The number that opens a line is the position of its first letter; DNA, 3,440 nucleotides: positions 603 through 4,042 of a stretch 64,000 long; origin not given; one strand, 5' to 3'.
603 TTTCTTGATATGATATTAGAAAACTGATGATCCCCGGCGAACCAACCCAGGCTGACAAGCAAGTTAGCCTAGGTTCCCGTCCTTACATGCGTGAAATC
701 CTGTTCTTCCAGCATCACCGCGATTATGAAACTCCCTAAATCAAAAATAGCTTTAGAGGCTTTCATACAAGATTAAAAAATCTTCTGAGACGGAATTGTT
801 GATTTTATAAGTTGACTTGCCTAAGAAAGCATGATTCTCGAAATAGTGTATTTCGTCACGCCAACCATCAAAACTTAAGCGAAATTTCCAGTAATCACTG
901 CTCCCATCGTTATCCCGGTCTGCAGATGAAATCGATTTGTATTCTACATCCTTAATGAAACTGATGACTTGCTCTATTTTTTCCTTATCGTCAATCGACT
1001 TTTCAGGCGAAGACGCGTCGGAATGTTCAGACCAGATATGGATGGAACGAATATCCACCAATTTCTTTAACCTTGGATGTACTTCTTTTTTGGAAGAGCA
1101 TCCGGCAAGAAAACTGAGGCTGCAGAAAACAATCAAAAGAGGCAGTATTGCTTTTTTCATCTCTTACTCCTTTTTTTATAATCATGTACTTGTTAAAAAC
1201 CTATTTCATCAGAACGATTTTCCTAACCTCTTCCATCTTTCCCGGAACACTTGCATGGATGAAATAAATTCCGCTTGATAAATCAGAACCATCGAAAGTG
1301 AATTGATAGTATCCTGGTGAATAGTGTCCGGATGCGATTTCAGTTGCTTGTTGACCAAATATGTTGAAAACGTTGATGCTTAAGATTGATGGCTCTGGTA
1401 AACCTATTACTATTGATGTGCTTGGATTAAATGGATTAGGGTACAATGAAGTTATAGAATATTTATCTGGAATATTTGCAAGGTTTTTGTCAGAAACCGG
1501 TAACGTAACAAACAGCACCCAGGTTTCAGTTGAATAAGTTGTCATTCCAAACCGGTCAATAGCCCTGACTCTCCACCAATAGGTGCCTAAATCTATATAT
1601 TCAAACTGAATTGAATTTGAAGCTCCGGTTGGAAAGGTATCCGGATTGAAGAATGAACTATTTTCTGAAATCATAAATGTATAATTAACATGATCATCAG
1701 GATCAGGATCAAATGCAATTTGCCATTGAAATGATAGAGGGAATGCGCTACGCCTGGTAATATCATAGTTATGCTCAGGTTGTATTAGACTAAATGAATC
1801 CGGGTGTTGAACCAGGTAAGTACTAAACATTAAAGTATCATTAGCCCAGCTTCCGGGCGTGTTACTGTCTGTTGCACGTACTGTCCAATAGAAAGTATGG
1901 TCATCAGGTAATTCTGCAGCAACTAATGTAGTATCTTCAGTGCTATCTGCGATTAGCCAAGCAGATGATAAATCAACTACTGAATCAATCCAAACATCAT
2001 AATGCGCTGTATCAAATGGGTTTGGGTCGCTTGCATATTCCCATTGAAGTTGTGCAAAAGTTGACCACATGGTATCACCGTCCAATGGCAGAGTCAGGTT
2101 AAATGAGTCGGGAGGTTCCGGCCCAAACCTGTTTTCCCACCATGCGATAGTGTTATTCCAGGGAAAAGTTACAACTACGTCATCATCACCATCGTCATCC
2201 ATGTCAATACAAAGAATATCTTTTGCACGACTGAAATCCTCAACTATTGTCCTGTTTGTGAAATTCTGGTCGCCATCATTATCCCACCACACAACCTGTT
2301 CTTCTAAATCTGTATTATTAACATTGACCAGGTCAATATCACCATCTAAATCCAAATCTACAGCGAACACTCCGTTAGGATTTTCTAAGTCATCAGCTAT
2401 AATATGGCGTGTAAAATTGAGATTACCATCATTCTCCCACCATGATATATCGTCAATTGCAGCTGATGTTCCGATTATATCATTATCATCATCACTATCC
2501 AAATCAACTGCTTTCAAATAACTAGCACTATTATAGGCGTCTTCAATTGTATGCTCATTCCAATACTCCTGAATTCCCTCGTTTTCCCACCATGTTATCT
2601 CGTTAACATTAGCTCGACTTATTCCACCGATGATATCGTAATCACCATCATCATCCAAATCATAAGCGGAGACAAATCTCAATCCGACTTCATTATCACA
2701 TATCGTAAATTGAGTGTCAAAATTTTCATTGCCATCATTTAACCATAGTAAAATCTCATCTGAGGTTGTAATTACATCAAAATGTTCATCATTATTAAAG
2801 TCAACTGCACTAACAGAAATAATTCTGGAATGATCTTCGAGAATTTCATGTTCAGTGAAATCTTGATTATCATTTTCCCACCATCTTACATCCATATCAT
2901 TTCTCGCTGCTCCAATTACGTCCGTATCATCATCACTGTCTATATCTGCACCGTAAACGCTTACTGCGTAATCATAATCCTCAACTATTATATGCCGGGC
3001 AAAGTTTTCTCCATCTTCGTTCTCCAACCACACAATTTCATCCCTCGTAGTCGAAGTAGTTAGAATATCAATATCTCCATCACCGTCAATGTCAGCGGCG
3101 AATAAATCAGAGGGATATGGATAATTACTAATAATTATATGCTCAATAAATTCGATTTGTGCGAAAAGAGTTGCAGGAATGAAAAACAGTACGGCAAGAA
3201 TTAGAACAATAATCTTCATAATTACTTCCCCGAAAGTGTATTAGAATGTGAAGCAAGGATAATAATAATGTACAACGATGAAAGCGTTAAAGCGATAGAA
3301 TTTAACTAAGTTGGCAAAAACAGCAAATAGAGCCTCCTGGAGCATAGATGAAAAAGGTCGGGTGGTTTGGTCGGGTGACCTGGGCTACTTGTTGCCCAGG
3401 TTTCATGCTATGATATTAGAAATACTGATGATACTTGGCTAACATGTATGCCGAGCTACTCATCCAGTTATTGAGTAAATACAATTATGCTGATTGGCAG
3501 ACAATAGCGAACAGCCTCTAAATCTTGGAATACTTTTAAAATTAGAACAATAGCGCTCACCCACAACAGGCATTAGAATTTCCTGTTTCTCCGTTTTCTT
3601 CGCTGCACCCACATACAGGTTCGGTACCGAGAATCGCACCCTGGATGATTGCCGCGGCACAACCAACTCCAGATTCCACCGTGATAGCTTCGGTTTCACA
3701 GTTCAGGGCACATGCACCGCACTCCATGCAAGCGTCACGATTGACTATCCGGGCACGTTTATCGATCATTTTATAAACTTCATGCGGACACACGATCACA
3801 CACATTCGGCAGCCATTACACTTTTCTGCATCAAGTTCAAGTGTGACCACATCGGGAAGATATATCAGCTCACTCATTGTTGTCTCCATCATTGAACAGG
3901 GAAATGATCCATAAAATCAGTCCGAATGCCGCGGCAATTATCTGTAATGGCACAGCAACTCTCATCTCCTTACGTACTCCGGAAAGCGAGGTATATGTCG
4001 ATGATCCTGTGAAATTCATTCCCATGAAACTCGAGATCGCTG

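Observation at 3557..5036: hgcA-hgcB mercury-methylation gene pair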

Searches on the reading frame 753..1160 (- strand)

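Call 13: search_protein_families(library=ncbifam, proteins=[window:753-1160:-], max_evalue=0.000001)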
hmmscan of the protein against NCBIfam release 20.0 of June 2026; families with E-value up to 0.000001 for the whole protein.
window:753-1160:- (135 aa): 0 families

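Call 62: search_protein_families(library=pfam, proteins=[window:753-1160:-], max_evalue=0.001)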
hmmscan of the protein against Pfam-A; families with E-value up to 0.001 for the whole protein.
window:753-1160:- (135 aa): 1 family
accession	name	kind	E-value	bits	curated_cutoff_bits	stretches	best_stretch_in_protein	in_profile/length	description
PF17225.8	DUF5301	-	0.0001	23.3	23.1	1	29-104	5-76/97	Domain of unknown function (DUF5300)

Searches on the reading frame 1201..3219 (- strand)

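Call 3: search_protein_families(library=ncbifam, proteins=[window:1201-3219:-], max_evalue=0.01)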
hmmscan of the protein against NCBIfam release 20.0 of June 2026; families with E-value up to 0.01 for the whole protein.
window:1201-3219:- (672 aa): 1 family
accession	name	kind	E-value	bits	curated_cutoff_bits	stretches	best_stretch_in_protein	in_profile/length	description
TIGR04183.1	Por_Secre_tail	domain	7e-07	29.1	23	1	592-669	1-70/72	T9SS type A sorting domain-containing protein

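Call 4: search_protein_families(library=pfam, proteins=[window:1201-3219:-], max_evalue=0.01)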
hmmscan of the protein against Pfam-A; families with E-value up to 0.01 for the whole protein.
window:1201-3219:- (672 aa): 3 families
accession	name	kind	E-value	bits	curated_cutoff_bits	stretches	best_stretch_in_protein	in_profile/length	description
PF13517.12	FG-GAP_3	-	1.1e-26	93.6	26.9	7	92-150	1-60/61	FG-GAP-like repeat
PF18962.6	Por_Secre_tail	-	2.3e-06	28.2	27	1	592-668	1-73/75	Secretion system C-terminal sorting domain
PF25788.1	Ig_Rha78A_N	-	5.8e-05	23.7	27.4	0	390-467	21-101/105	Rha78A-like, N-terminal immunoglobulin domain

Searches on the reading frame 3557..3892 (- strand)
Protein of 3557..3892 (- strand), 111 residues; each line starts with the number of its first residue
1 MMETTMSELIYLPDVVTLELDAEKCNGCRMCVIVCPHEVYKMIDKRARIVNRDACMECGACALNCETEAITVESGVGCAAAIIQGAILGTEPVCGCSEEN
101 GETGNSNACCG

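Call 3: search_protein_families(library=ncbifam, proteins=[window:3557-3892:-], max_evalue=0.01)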
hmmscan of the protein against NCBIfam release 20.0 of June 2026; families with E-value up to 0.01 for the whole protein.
window:3557-3892:- (111 aa): 68 families (the best 25 are shown)
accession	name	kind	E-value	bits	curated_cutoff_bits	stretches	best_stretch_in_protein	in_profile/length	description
NF040864.1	HgcB_ferredoxin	equivalog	3.1e-34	116.7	99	1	11-110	2-93/93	mercury methylation ferredoxin HgcB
NF043039.1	HgcAB_like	equivalog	5.1e-15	55.9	285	1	16-70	293-349/350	HgcAB-like fusion protein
NF040770.1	hetero_SS_HdrA2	exception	2.7e-10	39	1100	1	14-73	568-626/777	CoB-CoM heterodisulfide reductase HdrA2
NF038196.1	ferrodoxin_EFR1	subfamily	9e-10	39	75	1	21-73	183-232/242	EFR1 family ferrodoxin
TIGR02179.1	PorD_KorD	subfamily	5.1e-09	36.1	60.05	1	20-73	22-75/78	2-oxoacid:acceptor oxidoreductase, delta subunit, pyruvate/2-ketoisovalerate family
NF006221.0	PRK08348.1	subfamily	1.3e-08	34.6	124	1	18-73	39-95/136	NADH-plastoquinone oxidoreductase subunit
NF040684.1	PorD_Arch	equivalog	1.4e-08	34.7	120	1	19-73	28-82/85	pyruvate synthase subunit PorD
TIGR03294.1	FrhG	equivalog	2.3e-08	34.1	245.5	2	14-66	165-216/228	coenzyme F420 hydrogenase subunit gamma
NF007203.0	PRK09624.1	equivalog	4.9e-08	33.1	171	1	15-72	43-100/105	pyuvate ferredoxin oxidoreductase subunit delta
NF042909.1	FMH_DH_FwdF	exception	1.2e-07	31.2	375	1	17-73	251-314/336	tungsten-dependent formylmethanofuran dehydrogenase subunit FwdF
NF045874.1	Vhu_polyferre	exception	1.3e-07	30.7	600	1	15-94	188-267/381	F420-non-reducing hydrogenase associated-polyferredoxin VhuB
TIGR02700.1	flavo_MJ0208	hypoth_equivalog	4.3e-07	29.4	251.35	1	18-71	143-195/234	dihydromethanopterin reductase (acceptor)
NF058577.1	FdxA_fam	equivalog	1.1e-06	28.8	65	2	23-69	7-52/52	4Fe-4S ferredoxin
TIGR04395.1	cutC_activ_rSAM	equivalog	1.1e-06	28.2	360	1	20-74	51-107/309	choline TMA-lyase-activating enzyme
NF007205.0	PRK09626.1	equivalog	2.2e-06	27.6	93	1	12-72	6-73/105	2-oxoglutarate-acceptor oxidoreductase subunit OorD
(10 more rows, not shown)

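Call 4: search_protein_families(library=pfam, proteins=[window:3557-3892:-], max_evalue=0.01)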
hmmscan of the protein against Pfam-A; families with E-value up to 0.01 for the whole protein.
window:3557-3892:- (111 aa): 12 families
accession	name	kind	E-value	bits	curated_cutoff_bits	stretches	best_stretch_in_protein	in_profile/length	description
PF00037.32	Fer4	-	8.8e-13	47.9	21.1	2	20-39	3-22/24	4Fe-4S binding domain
PF12837.12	Fer4_6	-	5e-10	39.3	25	1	21-40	5-24/24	4Fe-4S binding domain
PF12797.12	Fer4_2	-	8e-10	38.5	24.5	2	20-36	5-21/22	4Fe-4S binding domain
PF12838.12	Fer4_7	-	7.7e-09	36.3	27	2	24-69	1-52/52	4Fe-4S dicluster domain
PF13237.11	Fer4_10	-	1.1e-08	35.3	25.5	1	19-65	3-52/53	4Fe-4S dicluster domain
PF13187.11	Fer4_9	-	5.8e-08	33.1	27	1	24-70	1-52/52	4Fe-4S dicluster domain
PF14697.11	Fer4_21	-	1.4e-07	31.9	35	1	10-40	26-57/59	4Fe-4S dicluster domain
PF13534.11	Fer4_17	-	2.5e-05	25.2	22.2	1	20-39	41-60/61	4Fe-4S dicluster domain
PF13183.11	Fer4_8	-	0.00063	20.7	27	1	21-39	50-68/68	4Fe-4S dicluster domain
PF13484.11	Fer4_16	-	0.00068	20.8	30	0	24-37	52-65/66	4Fe-4S double cluster binding domain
PF12800.12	Fer4_4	-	0.00094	19.8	24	1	23-36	2-15/17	4Fe-4S binding domain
PF13459.11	Fer4_15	-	0.0084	17.2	22.4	0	50-83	3-34/66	4Fe-4S single cluster domain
